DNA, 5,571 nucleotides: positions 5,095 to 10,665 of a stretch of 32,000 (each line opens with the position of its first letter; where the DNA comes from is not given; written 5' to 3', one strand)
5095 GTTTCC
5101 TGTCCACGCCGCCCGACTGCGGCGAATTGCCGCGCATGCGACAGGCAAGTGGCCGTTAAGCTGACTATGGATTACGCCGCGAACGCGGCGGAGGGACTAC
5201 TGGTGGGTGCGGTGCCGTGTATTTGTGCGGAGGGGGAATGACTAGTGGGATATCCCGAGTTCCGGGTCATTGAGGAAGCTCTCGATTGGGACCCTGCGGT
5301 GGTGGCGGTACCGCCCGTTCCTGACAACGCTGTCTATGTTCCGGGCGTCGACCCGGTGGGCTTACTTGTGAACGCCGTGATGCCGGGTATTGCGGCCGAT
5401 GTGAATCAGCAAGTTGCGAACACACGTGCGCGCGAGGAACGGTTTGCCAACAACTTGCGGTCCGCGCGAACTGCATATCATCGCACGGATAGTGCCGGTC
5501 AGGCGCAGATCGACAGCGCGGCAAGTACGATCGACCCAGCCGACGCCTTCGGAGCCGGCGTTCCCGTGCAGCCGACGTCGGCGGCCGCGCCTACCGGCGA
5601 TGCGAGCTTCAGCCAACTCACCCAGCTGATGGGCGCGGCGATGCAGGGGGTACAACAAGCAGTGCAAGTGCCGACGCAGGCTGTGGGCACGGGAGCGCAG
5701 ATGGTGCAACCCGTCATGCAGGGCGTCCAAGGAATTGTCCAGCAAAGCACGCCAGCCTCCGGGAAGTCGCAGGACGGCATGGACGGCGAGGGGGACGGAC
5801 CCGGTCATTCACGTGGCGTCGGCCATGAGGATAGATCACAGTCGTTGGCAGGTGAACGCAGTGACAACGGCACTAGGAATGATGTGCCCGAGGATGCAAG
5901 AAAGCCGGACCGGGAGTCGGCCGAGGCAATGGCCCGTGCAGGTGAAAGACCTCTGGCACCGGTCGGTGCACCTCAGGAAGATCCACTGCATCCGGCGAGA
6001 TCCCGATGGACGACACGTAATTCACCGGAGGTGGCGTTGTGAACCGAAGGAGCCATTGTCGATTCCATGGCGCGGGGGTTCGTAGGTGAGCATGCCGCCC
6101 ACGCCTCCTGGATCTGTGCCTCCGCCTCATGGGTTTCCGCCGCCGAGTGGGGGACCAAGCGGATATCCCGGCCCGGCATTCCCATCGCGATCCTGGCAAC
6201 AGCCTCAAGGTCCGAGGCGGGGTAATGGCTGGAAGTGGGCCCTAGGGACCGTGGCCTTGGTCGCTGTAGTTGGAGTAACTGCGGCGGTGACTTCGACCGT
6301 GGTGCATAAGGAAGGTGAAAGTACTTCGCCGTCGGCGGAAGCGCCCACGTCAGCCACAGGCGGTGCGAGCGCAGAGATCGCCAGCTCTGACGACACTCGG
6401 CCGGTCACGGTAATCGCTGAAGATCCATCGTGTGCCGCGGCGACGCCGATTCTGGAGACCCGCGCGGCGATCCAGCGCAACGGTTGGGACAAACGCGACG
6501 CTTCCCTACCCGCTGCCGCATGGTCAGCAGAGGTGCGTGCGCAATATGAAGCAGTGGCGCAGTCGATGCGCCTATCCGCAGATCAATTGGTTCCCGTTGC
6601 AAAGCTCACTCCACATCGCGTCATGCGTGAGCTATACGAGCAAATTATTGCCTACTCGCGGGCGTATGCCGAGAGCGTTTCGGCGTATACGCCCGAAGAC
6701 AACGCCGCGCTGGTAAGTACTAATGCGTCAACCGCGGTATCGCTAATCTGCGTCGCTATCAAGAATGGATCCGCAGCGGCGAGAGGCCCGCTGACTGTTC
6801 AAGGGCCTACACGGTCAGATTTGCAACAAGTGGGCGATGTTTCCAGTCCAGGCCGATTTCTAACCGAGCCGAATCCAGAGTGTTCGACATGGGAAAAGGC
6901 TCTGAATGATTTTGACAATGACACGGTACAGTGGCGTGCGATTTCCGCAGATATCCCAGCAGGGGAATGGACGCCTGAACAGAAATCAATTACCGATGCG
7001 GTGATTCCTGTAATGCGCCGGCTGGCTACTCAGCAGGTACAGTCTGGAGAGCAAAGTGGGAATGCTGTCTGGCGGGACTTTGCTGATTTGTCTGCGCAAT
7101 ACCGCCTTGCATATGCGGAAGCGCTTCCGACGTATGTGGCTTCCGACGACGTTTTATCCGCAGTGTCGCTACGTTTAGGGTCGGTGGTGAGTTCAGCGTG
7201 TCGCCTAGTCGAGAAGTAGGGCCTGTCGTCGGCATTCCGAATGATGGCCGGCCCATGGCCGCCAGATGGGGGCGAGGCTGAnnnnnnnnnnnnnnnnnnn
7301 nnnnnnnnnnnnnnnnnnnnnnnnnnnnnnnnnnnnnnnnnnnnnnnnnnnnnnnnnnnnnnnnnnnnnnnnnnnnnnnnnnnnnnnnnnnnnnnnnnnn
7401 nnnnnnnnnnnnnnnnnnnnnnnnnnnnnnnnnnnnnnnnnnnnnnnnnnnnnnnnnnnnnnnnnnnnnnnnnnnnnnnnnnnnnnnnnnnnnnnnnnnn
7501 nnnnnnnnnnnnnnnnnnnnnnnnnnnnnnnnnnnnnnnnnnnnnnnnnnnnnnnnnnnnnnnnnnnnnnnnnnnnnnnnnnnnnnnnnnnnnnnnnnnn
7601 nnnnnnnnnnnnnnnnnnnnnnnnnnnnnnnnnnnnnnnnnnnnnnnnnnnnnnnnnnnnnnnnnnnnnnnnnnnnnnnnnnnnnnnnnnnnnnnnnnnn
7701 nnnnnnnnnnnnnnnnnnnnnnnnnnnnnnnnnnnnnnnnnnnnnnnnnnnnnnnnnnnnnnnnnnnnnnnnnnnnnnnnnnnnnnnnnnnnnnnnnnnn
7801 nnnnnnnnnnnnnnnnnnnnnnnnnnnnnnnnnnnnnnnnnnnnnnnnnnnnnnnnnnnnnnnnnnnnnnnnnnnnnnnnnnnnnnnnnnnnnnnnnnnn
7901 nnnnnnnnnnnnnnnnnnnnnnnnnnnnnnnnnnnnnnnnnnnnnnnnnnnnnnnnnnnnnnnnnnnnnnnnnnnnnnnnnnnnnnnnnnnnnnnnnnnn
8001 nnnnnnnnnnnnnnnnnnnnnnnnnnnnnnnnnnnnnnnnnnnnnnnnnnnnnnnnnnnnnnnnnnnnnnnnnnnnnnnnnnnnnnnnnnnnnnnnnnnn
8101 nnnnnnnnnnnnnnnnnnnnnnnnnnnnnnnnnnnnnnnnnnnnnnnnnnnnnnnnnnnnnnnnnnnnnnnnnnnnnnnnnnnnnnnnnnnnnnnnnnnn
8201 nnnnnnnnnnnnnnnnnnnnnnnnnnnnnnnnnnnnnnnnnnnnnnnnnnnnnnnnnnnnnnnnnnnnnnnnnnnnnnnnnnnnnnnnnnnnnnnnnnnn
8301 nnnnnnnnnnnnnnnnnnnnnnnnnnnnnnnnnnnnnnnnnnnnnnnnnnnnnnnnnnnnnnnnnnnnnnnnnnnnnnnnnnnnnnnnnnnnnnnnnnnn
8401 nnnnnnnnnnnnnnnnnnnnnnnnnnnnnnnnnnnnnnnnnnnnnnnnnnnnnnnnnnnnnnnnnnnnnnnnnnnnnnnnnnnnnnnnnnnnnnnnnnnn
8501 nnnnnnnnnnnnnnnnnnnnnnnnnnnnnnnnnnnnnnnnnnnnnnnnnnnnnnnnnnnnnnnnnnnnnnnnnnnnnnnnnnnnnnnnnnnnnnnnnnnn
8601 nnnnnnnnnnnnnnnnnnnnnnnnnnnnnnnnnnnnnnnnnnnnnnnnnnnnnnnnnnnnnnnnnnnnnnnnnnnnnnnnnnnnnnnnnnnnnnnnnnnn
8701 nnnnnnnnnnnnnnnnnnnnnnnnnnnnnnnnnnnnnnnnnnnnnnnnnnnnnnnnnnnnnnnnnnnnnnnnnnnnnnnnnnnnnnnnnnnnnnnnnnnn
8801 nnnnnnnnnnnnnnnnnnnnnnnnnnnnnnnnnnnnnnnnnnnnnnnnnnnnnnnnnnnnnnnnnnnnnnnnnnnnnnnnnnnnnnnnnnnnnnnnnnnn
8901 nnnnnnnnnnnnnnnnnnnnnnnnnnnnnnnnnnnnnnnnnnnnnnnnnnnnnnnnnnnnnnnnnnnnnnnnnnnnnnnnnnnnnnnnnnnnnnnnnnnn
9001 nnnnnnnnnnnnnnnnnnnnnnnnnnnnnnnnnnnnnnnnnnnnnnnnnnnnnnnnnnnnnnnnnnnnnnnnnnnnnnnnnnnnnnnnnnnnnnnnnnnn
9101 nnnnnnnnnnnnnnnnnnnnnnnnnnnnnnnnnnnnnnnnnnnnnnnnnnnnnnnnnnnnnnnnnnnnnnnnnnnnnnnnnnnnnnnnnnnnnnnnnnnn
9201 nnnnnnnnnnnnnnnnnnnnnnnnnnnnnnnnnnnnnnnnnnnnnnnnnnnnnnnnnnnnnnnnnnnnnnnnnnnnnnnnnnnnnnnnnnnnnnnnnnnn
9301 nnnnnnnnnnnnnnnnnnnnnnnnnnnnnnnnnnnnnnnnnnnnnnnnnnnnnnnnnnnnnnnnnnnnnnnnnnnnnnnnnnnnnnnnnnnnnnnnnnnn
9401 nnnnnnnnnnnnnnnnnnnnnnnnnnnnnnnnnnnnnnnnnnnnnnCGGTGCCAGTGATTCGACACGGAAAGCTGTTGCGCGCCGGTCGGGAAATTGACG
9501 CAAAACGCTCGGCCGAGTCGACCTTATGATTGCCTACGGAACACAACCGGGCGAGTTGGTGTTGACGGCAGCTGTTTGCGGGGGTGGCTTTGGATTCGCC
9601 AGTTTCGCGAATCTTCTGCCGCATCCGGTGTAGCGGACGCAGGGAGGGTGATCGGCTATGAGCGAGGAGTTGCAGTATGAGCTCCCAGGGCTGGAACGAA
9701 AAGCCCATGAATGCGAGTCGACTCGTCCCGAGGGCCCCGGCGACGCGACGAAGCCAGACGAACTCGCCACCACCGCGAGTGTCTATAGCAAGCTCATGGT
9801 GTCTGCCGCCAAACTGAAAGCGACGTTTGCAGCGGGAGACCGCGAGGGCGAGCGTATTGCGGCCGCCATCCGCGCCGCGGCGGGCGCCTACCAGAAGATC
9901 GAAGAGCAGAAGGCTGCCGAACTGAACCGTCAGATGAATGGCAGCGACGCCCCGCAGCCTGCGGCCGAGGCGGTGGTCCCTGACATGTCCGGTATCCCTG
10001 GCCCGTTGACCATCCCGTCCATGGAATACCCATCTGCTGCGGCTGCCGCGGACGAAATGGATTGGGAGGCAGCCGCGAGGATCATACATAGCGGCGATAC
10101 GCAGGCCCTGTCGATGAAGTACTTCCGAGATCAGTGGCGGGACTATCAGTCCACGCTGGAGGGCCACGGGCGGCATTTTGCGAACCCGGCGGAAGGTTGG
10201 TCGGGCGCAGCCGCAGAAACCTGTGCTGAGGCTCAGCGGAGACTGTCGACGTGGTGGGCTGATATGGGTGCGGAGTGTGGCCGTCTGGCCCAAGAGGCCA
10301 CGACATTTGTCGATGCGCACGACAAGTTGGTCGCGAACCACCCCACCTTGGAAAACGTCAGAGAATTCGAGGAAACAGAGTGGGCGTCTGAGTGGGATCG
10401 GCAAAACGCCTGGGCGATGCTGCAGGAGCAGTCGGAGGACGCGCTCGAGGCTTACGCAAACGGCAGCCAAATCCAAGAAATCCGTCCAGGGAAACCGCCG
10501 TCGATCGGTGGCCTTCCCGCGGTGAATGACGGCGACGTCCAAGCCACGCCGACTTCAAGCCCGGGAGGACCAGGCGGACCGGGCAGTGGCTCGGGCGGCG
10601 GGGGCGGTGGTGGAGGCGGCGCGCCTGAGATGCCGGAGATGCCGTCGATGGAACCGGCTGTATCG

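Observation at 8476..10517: Mosaic divergence: a 2,042-bp block with 3 mismatches embedded in cassettes that are otherwise strongly diverged (candidate gene-conversion tract)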

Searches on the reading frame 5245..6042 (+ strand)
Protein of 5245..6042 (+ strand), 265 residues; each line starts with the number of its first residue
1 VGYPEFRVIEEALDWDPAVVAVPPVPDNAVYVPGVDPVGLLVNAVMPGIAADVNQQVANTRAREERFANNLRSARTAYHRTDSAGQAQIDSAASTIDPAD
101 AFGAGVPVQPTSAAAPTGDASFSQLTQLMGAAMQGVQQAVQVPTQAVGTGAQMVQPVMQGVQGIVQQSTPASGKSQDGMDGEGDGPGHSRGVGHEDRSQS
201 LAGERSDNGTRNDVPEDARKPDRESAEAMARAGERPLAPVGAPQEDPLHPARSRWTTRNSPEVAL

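Call 7: search_protein_families(library=pfam, proteins=[window:5245-6042:+], max_evalue=0.01)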
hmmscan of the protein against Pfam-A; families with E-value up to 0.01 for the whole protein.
window:5245-6042:+ (265 aa): 1 family
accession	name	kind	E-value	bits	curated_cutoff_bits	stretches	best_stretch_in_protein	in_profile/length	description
PF10824.14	T7SS_ESX_EspC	-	0.0054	17.6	23.5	1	52-91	61-100/100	Excreted virulence factor EspC, type VII ESX diderm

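Call 8: search_protein_families(library=ncbifam, proteins=[window:5245-6042:+], max_evalue=0.01)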
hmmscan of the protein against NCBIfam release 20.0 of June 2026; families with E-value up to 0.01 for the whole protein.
window:5245-6042:+ (265 aa): 0 families

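Call 23: find_encoding_contigs(protein=window:5245-6042:+, flank=3000, max_places=10)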
Protein window:5245-6042:+ (265 aa): 21 contigs read that carry it; 10 places shown.
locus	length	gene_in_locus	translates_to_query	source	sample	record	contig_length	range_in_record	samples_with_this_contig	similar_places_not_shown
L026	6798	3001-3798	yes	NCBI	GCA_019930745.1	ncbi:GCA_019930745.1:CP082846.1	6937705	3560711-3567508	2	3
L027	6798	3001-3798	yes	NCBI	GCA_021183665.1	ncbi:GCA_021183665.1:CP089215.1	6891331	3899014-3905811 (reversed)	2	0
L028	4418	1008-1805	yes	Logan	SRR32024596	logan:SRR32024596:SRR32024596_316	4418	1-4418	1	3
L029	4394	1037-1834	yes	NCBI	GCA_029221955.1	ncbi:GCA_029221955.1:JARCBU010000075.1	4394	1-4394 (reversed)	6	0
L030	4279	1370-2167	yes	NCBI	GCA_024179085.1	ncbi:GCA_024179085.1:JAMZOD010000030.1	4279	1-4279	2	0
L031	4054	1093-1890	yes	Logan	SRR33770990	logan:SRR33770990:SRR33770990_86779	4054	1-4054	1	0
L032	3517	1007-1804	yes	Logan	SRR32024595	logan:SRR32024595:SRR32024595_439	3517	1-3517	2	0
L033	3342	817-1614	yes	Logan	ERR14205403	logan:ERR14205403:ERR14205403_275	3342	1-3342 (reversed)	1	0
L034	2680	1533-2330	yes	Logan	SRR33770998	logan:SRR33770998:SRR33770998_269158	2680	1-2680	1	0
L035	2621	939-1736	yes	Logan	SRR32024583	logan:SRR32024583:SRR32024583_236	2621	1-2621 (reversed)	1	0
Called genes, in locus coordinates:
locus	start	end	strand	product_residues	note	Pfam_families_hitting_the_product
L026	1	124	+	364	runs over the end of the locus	PF27060:Mycobact_ESX1_assoc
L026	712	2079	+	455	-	PF14690:Zn_ribbon_ISL3, PF13542:HTH_Tnp_ISL3, PF01610:DDE_Tnp_ISL3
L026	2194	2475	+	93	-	PF27060:Mycobact_ESX1_assoc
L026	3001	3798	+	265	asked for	-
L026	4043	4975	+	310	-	PF27060:Mycobact_ESX1_assoc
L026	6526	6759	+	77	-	PF27215:EspK_C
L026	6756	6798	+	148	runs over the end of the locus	PF27215:EspK_C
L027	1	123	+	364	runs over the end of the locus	PF27060:Mycobact_ESX1_assoc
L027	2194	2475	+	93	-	PF27060:Mycobact_ESX1_assoc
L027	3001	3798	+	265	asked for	-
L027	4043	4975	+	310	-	PF27060:Mycobact_ESX1_assoc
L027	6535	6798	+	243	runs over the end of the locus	PF27215:EspK_C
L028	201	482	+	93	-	PF27060:Mycobact_ESX1_assoc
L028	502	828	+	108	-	-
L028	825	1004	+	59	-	-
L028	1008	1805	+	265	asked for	-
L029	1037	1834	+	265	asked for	-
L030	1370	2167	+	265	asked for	-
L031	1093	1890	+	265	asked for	-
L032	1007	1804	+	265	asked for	-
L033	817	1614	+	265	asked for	-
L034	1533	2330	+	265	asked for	-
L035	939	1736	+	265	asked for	-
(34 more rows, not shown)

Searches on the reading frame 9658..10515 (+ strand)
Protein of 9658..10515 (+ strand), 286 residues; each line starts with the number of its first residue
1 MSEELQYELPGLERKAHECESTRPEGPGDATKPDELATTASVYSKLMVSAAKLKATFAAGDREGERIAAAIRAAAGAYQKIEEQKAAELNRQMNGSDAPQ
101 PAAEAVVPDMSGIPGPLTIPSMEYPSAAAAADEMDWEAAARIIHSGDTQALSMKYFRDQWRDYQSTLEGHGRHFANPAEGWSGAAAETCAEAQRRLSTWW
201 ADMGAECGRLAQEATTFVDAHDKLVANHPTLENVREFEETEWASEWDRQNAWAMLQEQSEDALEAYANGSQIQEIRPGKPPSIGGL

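Call 47: search_solved_structures(query=window:9658-10515:+, show_alignments=0)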
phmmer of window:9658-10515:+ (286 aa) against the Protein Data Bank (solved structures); distinct sequences matched with E-value up to 0.001: 9.
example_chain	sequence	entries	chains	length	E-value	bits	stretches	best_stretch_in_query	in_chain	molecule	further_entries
4wj1_A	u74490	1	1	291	1.8e-186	621.4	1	1-286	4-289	Antigen MTB48, Mycobacterial protein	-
4wj2_A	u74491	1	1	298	1.9e-186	621.2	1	1-286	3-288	Antigen MTB48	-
7p13_A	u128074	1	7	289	1.3e-22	83.9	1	14-282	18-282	ESX-1 secretion-associated protein EspB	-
8ako_A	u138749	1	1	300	1.5e-22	83.7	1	14-282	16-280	ESX-1 secretion-associated protein EspB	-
3j83_A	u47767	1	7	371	2.6e-22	82.9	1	14-282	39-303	ESX-1 secretion-associated protein EspB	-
6xzc_A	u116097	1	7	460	3.8e-22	82.4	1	14-282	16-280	ESX-1 secretion-associated protein EspB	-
4xy3_A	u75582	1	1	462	3.8e-22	82.4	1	14-282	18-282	ESX-1 secretion-associated protein EspB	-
7p0z_A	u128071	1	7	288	1.1e-21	80.9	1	14-282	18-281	ESX-1 secretion-associated protein EspB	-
4xwp_A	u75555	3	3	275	3.5e-21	79.2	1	14-280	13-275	ESX-1 secretion-associated protein EspB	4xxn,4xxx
